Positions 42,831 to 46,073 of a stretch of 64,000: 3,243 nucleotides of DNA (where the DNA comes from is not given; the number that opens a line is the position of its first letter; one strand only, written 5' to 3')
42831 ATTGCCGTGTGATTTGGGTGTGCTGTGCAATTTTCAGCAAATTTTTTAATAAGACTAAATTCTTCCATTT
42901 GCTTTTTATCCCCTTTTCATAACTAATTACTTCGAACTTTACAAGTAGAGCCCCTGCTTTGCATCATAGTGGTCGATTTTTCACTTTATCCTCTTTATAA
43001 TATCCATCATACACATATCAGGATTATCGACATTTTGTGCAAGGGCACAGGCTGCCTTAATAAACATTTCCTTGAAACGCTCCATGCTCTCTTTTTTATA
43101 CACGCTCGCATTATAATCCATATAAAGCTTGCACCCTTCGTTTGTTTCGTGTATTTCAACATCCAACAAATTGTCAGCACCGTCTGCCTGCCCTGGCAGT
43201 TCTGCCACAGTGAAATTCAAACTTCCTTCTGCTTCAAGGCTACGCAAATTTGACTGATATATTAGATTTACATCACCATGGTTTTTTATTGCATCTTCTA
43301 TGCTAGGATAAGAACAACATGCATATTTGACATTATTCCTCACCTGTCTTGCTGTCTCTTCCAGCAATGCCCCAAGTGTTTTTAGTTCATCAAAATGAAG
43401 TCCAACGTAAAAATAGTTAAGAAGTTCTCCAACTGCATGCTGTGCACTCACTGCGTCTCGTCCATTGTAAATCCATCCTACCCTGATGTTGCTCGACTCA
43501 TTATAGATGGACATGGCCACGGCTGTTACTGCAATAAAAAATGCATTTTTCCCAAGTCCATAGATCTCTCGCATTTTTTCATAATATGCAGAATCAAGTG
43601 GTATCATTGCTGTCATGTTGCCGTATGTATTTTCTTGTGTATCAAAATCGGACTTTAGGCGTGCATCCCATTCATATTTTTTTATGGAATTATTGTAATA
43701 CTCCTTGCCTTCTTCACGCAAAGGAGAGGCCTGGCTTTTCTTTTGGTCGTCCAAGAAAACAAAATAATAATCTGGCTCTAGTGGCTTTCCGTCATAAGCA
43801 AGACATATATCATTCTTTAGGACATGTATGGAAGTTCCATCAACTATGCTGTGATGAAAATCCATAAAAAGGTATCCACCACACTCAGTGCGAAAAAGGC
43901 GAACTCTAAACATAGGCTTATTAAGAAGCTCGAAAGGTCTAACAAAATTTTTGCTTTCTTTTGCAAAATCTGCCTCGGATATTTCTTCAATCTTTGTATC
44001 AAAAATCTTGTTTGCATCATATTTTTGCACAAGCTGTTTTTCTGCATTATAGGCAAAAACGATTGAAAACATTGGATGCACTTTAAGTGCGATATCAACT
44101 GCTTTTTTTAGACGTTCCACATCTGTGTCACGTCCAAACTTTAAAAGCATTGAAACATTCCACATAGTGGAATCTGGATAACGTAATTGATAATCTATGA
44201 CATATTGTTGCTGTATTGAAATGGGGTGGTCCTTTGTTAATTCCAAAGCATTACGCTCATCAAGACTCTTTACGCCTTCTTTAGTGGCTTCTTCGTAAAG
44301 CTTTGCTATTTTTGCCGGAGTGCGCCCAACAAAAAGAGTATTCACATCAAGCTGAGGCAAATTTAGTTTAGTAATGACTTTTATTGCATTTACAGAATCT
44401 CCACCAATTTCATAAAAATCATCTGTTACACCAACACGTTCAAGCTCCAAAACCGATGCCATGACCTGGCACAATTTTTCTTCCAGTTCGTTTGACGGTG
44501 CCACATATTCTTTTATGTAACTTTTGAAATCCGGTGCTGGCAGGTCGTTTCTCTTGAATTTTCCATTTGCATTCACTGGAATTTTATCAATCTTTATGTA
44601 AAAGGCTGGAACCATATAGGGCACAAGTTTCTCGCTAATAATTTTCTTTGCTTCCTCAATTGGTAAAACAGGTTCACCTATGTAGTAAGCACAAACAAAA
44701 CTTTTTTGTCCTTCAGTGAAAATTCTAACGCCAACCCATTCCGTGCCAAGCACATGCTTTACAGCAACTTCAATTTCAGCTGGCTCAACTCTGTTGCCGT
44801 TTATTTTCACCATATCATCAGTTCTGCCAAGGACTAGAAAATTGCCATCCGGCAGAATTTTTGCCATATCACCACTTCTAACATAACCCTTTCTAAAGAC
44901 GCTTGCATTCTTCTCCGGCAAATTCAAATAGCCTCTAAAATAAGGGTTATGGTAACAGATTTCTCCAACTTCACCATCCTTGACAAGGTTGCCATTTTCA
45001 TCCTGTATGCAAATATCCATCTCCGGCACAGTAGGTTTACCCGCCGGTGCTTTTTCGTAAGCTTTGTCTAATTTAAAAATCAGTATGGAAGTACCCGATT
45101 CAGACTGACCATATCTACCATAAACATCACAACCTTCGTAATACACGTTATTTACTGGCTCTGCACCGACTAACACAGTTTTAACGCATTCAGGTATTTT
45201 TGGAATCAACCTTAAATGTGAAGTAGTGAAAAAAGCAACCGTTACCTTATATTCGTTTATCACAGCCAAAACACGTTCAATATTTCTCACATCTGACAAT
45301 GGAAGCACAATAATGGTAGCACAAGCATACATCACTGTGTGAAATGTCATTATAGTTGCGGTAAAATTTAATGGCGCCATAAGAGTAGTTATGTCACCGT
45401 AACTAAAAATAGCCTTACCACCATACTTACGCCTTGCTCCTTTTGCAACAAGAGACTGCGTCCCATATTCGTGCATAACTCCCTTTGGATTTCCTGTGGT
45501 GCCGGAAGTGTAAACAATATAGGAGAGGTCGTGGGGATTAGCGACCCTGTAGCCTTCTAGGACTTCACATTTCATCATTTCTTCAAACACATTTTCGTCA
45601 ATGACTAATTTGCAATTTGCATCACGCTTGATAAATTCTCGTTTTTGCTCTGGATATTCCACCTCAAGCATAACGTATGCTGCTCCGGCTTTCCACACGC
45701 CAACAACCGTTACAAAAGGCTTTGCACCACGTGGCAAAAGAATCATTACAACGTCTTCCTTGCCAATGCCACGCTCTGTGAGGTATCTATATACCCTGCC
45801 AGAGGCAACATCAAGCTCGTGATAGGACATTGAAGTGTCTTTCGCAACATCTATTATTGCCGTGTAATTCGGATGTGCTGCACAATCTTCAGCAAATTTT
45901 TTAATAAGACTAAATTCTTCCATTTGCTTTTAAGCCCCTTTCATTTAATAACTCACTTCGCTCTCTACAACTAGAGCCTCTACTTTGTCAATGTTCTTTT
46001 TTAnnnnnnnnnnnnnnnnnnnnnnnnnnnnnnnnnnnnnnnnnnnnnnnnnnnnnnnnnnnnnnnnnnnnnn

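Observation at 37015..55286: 18-kb operon of five stand-alone A-T-C synthetase paralogues, a free C domain, a carboxy(nor)spermidine-dehydrogenase-like enzyme and a flavodoxin-fold reductase: an NRPS-like system I cannot match to a characterised pathway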

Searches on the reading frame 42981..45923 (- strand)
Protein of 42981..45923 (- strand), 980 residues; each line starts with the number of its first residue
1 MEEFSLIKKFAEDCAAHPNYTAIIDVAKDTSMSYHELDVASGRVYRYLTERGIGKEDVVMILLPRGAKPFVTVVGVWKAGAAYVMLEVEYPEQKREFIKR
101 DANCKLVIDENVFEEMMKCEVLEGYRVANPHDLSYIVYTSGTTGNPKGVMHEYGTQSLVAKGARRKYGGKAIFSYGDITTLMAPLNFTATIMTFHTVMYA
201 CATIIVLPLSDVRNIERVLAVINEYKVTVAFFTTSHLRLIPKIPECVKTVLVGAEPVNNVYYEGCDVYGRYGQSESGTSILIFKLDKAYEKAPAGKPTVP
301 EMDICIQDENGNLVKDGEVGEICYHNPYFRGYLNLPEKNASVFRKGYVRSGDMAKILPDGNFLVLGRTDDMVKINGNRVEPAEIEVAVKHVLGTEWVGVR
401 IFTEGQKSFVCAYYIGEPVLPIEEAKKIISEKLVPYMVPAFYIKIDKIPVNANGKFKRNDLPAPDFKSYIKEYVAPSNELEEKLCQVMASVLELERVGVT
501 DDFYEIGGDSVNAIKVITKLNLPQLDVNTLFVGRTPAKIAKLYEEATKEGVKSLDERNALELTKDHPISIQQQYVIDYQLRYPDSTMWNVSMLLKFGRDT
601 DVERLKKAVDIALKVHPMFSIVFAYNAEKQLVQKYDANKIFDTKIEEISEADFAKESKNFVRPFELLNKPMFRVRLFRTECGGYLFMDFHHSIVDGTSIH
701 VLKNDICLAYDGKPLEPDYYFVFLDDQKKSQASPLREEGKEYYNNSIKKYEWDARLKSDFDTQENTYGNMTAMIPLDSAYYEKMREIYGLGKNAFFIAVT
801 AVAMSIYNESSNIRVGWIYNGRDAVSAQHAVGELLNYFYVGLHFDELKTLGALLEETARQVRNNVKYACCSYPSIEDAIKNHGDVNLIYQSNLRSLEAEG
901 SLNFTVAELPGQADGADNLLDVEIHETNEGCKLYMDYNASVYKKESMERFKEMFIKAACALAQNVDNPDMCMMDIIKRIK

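Call 3: search_protein_families(library=pfam, proteins=[window:42981-45923:-])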
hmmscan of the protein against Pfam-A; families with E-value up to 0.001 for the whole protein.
window:42981-45923:- (980 aa): 3 families
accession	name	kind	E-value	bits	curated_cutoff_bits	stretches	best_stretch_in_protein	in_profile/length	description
PF00501.34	AMP-binding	-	9.2e-55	186.4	29.9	1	10-333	1-384/384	AMP-binding enzyme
PF00668.25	Condensation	-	9.8e-46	156.8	30.6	1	571-968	10-440/456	Condensation domain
PF00550.31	PP-binding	-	4.6e-06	27.2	20.8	1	482-521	1-42/67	Phosphopantetheine attachment site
